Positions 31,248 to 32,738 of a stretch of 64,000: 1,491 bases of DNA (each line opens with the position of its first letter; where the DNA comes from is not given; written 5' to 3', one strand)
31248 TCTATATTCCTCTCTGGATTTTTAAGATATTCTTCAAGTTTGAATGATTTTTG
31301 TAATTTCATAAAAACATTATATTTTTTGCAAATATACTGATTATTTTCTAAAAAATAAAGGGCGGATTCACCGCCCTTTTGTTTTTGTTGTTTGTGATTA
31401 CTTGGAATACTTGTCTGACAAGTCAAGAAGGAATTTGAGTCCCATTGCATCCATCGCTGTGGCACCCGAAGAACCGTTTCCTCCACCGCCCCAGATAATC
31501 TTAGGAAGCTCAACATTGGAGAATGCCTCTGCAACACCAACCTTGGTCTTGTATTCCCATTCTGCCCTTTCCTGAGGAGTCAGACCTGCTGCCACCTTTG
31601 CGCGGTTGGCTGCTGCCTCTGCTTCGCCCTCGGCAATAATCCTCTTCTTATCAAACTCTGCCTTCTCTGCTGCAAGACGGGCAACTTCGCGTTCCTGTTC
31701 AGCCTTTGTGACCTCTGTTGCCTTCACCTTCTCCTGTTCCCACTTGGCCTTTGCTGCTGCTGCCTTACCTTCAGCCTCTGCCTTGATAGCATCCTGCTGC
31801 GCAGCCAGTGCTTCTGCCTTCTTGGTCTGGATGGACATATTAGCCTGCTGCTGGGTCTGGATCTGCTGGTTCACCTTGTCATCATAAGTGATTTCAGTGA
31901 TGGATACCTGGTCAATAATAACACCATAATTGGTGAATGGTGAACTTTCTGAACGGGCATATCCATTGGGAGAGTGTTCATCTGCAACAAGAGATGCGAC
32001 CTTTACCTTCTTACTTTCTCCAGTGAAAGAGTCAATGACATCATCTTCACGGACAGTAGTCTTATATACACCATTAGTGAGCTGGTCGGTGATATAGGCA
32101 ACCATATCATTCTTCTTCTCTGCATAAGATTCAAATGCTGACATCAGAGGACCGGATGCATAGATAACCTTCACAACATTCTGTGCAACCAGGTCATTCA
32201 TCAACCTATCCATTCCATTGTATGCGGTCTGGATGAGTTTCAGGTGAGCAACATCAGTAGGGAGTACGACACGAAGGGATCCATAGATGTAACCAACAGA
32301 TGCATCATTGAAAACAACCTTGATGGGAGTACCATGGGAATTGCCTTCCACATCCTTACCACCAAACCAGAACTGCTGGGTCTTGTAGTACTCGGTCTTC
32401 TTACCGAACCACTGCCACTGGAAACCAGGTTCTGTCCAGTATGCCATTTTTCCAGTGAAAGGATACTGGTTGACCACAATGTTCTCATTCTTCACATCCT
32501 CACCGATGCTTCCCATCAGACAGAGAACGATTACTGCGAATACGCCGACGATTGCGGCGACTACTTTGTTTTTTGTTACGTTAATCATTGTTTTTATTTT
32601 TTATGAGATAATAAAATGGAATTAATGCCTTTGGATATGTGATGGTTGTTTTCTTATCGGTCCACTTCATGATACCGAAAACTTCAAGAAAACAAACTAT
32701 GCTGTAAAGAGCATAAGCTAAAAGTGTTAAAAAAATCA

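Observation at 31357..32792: Compositionally foreign SPFH/flotillin-like gene co-transcribed with a 57-aa membrane peptide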

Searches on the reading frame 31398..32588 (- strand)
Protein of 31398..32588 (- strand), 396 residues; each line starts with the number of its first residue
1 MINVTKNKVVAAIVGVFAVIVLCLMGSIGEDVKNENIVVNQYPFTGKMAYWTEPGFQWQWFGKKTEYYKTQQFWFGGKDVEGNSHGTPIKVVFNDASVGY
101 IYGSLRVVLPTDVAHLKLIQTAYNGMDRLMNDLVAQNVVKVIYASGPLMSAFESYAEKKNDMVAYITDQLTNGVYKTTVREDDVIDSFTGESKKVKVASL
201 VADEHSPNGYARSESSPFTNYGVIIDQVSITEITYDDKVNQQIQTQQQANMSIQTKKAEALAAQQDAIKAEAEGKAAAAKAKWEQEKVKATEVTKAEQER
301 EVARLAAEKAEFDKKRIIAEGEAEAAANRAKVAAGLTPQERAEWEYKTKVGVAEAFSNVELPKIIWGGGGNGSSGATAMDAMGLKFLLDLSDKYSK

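Call 4: search_protein_families(library=pfam, proteins=[window:31398-32588:-], max_evalue=0.1)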
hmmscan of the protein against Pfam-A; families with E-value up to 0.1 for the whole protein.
window:31398-32588:- (396 aa): 1 family
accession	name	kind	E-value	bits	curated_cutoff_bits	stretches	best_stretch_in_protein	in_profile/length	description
PF01145.31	Band_7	-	8.4e-11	42.7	23.6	1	34-260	6-172/176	SPFH domain / Band 7 family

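Call 5: search_protein_families(library=phrogs, proteins=[window:31398-32588:-], max_evalue=0.01)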
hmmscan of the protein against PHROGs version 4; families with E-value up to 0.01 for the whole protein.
window:31398-32588:- (396 aa): 2 families
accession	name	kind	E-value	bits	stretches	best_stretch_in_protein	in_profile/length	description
phrog_11908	-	unknown function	1.1e-36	127.5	1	7-378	5-410/430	-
phrog_200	-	other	1.4e-09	38.5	1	218-286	241-313/379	lipoprotein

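Call 6: search_protein_families(library=ncbifam, proteins=[window:31398-32588:-], max_evalue=0.1)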
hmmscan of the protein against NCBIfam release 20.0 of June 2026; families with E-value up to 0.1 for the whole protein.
window:31398-32588:- (396 aa): 0 families

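Call 9: search_dna_similar(query=window:31398-32588:-, collection=phages, mode=protein, max_rows=40)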
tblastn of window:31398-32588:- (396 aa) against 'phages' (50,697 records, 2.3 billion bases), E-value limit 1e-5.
Records with a match: 36; places in all: 36; records where one place covers at least 80% of the query: 20.
Best place of each record, by identity: <60% 36.
By first word of the organism name: Bacteroides 19; Vibrio 13; Aeromonas 2; Kehishuvirus 1; uncultured 1.
By host as written in the record: Bacteroides intestinalis DSM 108646 17; Vibrio harveyi BAA-1116 4; Vibrio parahaemolyticus ATCC 33844 3; Bacteroides intestinalis APC919/174 2; Vibrio campbellii BB120 2; Vibrio anguillarum PF4 2; Bacteroides cellulosilyticus 1; - 1; and 4 more.
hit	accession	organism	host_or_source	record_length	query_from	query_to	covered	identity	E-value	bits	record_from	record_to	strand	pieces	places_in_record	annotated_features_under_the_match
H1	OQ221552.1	Bacteroides phage PhiCrAssBcn17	Bacteroides intestinalis DSM 108646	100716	22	396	95%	46.5%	7e-69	241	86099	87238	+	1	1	SPFH-domain/band7-family protein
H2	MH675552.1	Bacteroides phage crAss001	Bacteroides intestinalis APC919/174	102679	22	396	95%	46.3%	8e-69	241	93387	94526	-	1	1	SPFH-domain/band7-family protein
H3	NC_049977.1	Bacteroides phage crAss001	Bacteroides intestinalis APC919/174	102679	22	396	95%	46.3%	8e-69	241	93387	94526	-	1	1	SPFH-domain/band7-family protein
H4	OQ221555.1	Bacteroides phage PhiCrAssBcn20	Bacteroides intestinalis DSM 108646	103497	22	396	95%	46.3%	8e-69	241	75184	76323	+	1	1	SPFH-domain/band7-family protein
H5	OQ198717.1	Kehishuvirus sp. 'tikkala'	Bacteroides cellulosilyticus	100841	22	396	95%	46.3%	1e-68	241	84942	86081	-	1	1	SPFH-domain/band7-family protein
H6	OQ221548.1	Bacteroides phage PhiCrAssBcn13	Bacteroides intestinalis DSM 108646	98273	22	396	95%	46.3%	2e-68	240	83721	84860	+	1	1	SPFH-domain/band7-family protein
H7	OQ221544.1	Bacteroides phage PhiCrAssBcn9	Bacteroides intestinalis DSM 108646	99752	22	396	95%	46.3%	2e-68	240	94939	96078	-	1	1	SPFH-domain/band7-family protein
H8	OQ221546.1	Bacteroides phage PhiCrAssBcn11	Bacteroides intestinalis DSM 108646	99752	22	396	95%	46.3%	2e-68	240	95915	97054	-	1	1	SPFH-domain/band7-family protein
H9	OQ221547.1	Bacteroides phage PhiCrAssBcn12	Bacteroides intestinalis DSM 108646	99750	22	396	95%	46.3%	2e-68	240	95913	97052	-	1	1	SPFH-domain/band7-family protein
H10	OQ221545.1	Bacteroides phage PhiCrAssBcn10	Bacteroides intestinalis DSM 108646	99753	22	396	95%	46.3%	2e-68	240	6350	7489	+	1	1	SPFH-domain/band7-family protein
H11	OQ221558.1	Bacteroides phage PhiCrAssBcn23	Bacteroides intestinalis DSM 108646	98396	22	396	95%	46.1%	2e-68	240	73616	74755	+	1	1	SPFH-domain/band7-family protein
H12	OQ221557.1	Bacteroides phage PhiCrAssBcn22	Bacteroides intestinalis DSM 108646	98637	22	396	95%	46.1%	2e-68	240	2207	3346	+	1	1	SPFH-domain/band7-family protein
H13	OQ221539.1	Bacteroides phage PhiCrAssBcn4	Bacteroides intestinalis DSM 108646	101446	22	396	95%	46.1%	6e-68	238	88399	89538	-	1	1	SPFH-domain/band7-family protein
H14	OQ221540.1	Bacteroides phage PhiCrAssBcn5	Bacteroides intestinalis DSM 108646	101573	22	396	95%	46.1%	6e-68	238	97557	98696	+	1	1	SPFH-domain/band7-family protein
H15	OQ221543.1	Bacteroides phage PhiCrAssBcn8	Bacteroides intestinalis DSM 108646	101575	22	396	95%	46.1%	6e-68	238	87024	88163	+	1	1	SPFH-domain/band7-family protein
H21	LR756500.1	uncultured phage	metagenomic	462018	22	315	74%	43.9%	4e-48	181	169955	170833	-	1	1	record has no annotation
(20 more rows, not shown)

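Call 10: get_annotated_region(hit=H2, flank=6000)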
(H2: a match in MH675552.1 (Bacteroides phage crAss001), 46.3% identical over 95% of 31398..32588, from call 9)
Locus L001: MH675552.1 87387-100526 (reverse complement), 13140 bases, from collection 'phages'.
description: Bacteroides phage crAss001, complete genome.
organism: Bacteroides phage crAss001 (NCBI taxid 2301731)
taxonomy: Viruses; Duplodnaviria; Heunggongvirae; Uroviricota; Caudoviricetes; Crassvirales; Steigviridae; Asinivirinae; Kehishuvirus; Kehishuvirus primarius
host: Bacteroides intestinalis APC919/174; source: -; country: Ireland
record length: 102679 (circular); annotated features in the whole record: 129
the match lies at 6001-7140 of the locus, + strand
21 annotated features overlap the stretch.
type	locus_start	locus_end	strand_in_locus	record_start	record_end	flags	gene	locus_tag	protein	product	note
CDS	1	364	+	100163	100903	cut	-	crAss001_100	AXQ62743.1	hypothetical protein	Gp100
tRNA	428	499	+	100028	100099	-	-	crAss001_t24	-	tRNA-Arg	-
CDS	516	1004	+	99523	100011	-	-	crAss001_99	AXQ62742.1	HNH endonuclease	Gp99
CDS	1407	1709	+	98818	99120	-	-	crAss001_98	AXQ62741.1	hypothetical protein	Gp98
CDS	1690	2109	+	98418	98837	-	-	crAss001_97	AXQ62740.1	protein of unknown function DUF1360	Gp97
CDS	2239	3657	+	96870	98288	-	-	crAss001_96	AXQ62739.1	TROVE domain-containing protein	Gp96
CDS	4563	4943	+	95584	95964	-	-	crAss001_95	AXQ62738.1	hypothetical protein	Gp95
CDS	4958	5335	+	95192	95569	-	-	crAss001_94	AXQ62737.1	hypothetical protein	Gp94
CDS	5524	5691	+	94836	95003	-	-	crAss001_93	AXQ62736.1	hypothetical protein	Gp93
CDS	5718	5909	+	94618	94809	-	-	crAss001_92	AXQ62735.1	hypothetical protein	Gp92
CDS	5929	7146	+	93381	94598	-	-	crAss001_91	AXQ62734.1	SPFH-domain/band7-family protein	Gp91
CDS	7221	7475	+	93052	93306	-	-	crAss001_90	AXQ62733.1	hypothetical protein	Gp90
CDS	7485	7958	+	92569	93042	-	-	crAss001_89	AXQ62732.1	glycoside hydrolase/peptidoglycan hydrolase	Gp89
CDS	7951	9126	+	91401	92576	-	-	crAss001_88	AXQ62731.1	putative HKD family nuclease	Gp88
CDS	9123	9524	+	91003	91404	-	-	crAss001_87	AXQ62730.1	hypothetical protein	Gp87; protein (N4 Gp49/phage Sf6 gene 66)-family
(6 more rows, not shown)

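Call 11: get_annotated_region(hit=H21, flank=5000)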
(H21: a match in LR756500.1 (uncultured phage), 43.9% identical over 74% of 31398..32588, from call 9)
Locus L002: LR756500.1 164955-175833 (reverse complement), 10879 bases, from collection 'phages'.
description: uncultured phage genome assembly, chromosome: 1.
organism: uncultured phage (NCBI taxid 278008)
taxonomy: Viruses; environmental samples
host: -; source: metagenomic; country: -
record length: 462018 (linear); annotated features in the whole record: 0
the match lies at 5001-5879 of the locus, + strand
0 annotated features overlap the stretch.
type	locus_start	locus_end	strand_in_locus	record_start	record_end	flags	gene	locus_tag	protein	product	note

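Call 14: find_homologous_proteins(query=window:31398-32588:-)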
Query window:31398-32588:- (396 aa): 3463 proteins with E <= 0.001 among 8000 candidates; the best 120 are listed.
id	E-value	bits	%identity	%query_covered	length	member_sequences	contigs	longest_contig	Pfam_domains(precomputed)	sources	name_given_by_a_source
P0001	1.3e-238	809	92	100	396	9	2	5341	PF01145.32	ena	-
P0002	5.7e-234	794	90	100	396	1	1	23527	PF01145.32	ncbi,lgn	-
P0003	2.6e-233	792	90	100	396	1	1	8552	PF01145.32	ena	-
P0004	3.5e-233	791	91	100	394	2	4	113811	PF01145.32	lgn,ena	-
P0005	3.8e-230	781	89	100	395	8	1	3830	PF01145.32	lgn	-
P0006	1.6e-225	766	88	100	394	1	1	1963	PF01145.32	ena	-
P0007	1.2e-224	763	88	100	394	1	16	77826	PF01145.32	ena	-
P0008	1.3e-224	763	88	100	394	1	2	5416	PF01145.32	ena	-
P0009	4.1e-224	761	88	100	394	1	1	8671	PF01145.32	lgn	-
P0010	6.7e-224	761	86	100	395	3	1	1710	PF01145.32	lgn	-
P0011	6.8e-224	761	88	100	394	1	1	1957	PF01145.32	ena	-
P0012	1.8e-223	759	88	100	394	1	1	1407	PF01145.32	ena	-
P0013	2.2e-223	759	87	100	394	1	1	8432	PF01145.32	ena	-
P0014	9.4e-223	757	88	100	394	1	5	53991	PF01145.32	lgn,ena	-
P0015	1.8e-222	756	87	100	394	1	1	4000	PF01145.32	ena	-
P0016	2.3e-222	756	87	100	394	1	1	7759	PF01145.32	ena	-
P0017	3.8e-222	755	87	100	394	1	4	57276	PF01145.32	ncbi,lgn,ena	-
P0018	4.9e-222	754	88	100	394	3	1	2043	PF01145.32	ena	-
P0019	5.8e-222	754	87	100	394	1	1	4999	PF01145.32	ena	-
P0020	5.8e-222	754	87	100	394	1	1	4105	PF01145.32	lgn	-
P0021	5.9e-222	754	87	100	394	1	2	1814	PF01145.32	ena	-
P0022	6.2e-222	754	87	100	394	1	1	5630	PF01145.32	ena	-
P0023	7.0e-222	754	87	100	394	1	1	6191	PF01145.32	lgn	-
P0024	8.4e-222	754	87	100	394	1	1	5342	PF01145.32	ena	-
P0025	1.1e-221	753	86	100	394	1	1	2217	PF01145.32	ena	-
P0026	1.2e-221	753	87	100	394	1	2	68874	PF01145.32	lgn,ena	-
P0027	1.2e-221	753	87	100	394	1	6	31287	PF01145.32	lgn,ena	-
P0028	1.4e-221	753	87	100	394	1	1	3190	PF01145.32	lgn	-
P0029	1.4e-221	753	87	100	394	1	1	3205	PF01145.32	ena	-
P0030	1.5e-221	753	87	100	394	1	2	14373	PF01145.32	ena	-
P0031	1.5e-221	753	87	100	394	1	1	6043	PF01145.32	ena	-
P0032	1.7e-221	753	87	100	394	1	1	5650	PF01145.32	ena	-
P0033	2.4e-221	752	86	100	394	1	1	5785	PF01145.32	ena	-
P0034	2.9e-221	752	87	100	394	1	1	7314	PF01145.32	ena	-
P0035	3.4e-221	752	87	100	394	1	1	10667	PF01145.32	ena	-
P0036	4.2e-221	751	87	100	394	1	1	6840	PF01145.32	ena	-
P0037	5.2e-221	751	86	100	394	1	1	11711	PF01145.32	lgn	-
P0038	5.2e-221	751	86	100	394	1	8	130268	PF01145.32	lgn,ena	-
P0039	6.6e-221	751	87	100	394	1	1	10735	PF01145.32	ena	-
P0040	7.2e-221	751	87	100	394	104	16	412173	PF01145.32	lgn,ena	-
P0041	7.6e-221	751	86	100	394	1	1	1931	PF01145.32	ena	-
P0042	7.7e-221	751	87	100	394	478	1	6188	PF01145.32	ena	-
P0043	8.2e-221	750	87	100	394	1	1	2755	PF01145.32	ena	-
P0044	1.0e-220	750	87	100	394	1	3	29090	PF01145.32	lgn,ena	-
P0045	1.2e-220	750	87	100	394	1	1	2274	PF01145.32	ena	-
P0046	1.5e-220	750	86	100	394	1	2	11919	PF01145.32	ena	-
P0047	1.6e-220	749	87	100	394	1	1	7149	PF01145.32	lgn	-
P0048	2.0e-220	749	87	100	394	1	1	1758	PF01145.32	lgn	-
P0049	3.7e-220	748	87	100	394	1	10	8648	PF01145.32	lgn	-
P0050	4.4e-220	748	87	100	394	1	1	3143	PF01145.32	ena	-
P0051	4.5e-220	748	86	100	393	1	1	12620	PF01145.32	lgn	-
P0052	4.6e-220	748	87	100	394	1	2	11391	PF01145.32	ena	-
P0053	6.8e-220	747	87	100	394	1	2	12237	PF01145.32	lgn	-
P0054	6.9e-220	747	87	100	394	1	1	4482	PF01145.32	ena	-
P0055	7.4e-220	747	86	100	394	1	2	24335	PF01145.32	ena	-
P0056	9.4e-220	747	87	100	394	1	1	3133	PF01145.32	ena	-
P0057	1.2e-219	747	87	100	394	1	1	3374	PF01145.32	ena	-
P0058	1.3e-219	746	87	100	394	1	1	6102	PF01145.32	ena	-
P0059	1.4e-219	746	86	100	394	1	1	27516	PF01145.32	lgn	-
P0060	1.5e-219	746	85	100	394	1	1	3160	PF01145.32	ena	-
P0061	1.7e-219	746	86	100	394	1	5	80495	PF01145.32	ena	-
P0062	1.7e-219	746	86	100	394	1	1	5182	PF01145.32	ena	-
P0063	3.5e-219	745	86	100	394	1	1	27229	PF01145.32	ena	-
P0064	4.1e-219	745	86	100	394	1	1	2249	PF01145.32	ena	-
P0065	4.2e-219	745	86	100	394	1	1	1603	PF01145.32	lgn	-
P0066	6.5e-219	744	86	100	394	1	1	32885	PF01145.32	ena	-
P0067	1.5e-218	743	86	100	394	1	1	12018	PF01145.32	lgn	-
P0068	2.0e-218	743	85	100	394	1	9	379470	PF01145.32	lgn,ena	-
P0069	3.6e-218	742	86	100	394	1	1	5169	PF01145.32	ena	-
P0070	4.0e-218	742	86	100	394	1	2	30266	PF01145.32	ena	-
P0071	4.6e-218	741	86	100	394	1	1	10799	PF01145.32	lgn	-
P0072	4.7e-218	741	89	92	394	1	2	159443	PF01145.32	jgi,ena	-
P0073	5.4e-218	741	89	92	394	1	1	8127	PF01145.32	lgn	-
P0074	2.7e-217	739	85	100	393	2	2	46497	PF01145.32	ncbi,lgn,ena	-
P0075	2.8e-216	735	85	100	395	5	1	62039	PF01145.32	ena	-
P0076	3.6e-216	735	85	100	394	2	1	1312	PF01145.32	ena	-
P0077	9.4e-216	734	88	92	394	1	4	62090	PF01145.32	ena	-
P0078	9.6e-216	734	84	100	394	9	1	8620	PF01145.32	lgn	-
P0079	1.8e-215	733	88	92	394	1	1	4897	PF01145.32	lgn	-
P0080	6.7e-215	731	85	100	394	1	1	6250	PF01145.32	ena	-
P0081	1.5e-214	730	84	100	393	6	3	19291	PF01145.32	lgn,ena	-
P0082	2.8e-214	729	83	100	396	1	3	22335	PF01145.32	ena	-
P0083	4.4e-214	728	84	100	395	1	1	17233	PF01145.32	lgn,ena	-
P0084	5.9e-214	728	87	92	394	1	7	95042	PF01145.32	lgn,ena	-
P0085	3.1e-213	725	87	92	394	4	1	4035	PF01145.32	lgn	-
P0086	4.3e-213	725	84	100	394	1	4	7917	PF01145.32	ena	-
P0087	4.5e-213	725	84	100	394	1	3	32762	PF01145.32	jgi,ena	-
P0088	5.2e-213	725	84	100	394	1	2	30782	PF01145.32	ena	-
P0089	7.2e-213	724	85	98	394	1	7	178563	PF01145.32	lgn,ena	-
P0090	7.4e-213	724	84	100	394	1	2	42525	PF01145.32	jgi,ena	-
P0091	9.6e-213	724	86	95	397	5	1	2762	PF01145.32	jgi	-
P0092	2.3e-212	723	83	99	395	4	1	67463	PF01145.32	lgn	-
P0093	2.6e-212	722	84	100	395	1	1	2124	PF01145.32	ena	-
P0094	4.0e-212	722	83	100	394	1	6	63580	PF01145.32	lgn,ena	-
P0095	8.1e-212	721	84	100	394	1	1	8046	PF01145.32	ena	-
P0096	3.6e-211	719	84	100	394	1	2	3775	PF01145.32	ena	-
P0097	3.8e-211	719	83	99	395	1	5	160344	PF01145.32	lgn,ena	-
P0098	8.5e-211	717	82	100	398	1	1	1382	PF01145.32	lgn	-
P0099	1.0e-210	717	82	100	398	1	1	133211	PF01145.32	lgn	-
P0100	1.1e-210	717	82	100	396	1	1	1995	PF01145.32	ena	-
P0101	1.1e-210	717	83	100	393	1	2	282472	PF01145.32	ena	-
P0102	1.2e-210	717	82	100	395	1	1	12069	PF01145.32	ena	-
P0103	1.7e-210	716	81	100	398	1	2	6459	PF01145.32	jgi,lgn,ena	-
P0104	1.9e-210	716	82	100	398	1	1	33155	PF01145.32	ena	-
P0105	2.0e-210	716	82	100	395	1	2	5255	PF01145.32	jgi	-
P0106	2.3e-210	716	81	100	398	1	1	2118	PF01145.32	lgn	-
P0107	2.7e-210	716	88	94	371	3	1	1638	PF01145.32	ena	-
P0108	2.1e-209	713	82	100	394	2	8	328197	PF01145.32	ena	-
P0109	3.0e-209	712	82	98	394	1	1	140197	PF01145.32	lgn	-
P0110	3.3e-209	712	80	100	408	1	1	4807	PF01145.32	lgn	-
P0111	1.2e-208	710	80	100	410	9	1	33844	PF01145.32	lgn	-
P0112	1.8e-208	710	83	100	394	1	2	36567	PF01145.32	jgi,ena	-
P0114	5.3e-208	708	82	100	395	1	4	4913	PF01145.32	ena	-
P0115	1.2e-207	707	81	100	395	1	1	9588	PF01145.32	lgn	-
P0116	1.6e-207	707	82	100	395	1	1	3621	PF01145.32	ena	-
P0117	2.7e-207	706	81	100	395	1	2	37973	PF01145.32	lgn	-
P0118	4.8e-207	705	81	100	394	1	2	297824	PF01145.32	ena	-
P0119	5.8e-207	705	80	100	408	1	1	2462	PF01145.32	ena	-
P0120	6.6e-207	705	80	100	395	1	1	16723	PF01145.32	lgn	-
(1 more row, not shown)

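Call 17: find_encoding_contigs(protein=P0040, flank=10000, max_places=4)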
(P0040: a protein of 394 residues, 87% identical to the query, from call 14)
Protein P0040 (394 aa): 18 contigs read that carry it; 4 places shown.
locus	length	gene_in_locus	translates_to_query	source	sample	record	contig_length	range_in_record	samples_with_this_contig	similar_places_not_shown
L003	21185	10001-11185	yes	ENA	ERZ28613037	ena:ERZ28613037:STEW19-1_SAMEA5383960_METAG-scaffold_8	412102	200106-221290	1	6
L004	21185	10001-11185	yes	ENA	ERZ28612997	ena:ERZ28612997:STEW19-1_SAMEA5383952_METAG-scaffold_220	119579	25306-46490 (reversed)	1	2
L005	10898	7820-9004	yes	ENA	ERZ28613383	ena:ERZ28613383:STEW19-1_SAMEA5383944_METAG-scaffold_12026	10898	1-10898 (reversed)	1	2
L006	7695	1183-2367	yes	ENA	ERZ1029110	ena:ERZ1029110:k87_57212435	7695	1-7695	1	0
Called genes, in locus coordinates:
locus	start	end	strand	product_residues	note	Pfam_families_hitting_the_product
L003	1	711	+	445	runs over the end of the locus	PF10127:RlaP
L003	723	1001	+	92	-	-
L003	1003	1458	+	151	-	-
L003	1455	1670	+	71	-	-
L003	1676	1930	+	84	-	-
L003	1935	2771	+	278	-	PF04446:Thg1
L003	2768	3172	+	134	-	-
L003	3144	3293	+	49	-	-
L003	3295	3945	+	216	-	PF01966:HD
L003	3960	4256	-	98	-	-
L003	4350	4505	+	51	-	-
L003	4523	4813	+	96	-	-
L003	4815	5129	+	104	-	-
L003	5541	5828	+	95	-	-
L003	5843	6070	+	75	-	-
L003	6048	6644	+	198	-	-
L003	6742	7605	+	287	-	PF02086:MethyltransfD12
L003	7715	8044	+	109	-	PF14191:YodL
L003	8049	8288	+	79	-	-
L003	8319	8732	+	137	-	-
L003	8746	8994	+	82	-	PF21779:DUF6874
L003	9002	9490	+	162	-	PF01464:SLT (faint)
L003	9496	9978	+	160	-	PF13004:BACON (weak)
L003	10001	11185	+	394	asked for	PF01145:Band_7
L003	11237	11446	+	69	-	-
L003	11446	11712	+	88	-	-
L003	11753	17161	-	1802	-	PF02837:Glyco_hydro_2_N (weak), PF00703:Glyco_hydro_2 (weak), PF02836:Glyco_hydro_2_C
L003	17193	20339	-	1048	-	PF13290:CHB_HEX_C_1 (faint), PF13287:Fn3_assoc (faint)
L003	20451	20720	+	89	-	-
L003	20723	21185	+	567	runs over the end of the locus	-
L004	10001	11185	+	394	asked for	PF01145:Band_7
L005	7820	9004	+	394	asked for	PF01145:Band_7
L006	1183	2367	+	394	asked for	PF01145:Band_7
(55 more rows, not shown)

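Call 18: find_encoding_contigs(protein=P0004, flank=10000, max_places=4)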
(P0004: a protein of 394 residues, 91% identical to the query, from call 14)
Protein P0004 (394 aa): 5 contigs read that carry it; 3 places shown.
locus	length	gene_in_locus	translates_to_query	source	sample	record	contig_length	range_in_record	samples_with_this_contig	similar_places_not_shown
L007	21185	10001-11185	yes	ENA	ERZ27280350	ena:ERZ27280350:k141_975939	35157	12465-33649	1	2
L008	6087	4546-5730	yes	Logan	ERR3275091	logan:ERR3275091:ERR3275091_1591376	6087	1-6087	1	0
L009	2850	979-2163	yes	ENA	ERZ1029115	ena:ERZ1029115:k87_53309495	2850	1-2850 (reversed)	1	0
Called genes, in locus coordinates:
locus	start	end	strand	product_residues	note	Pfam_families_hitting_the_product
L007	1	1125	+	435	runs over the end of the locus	PF10127:RlaP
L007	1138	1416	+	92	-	-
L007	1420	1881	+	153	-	-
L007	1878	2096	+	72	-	-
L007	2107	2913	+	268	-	PF04446:Thg1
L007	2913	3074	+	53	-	-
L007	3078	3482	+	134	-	-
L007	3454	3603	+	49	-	-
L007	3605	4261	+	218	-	PF01966:HD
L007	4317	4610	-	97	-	-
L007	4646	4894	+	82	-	-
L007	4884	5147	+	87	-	-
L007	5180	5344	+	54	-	-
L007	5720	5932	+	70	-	-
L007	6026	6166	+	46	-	-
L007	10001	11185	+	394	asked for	PF01145:Band_7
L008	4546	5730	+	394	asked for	PF01145:Band_7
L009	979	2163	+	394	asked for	PF01145:Band_7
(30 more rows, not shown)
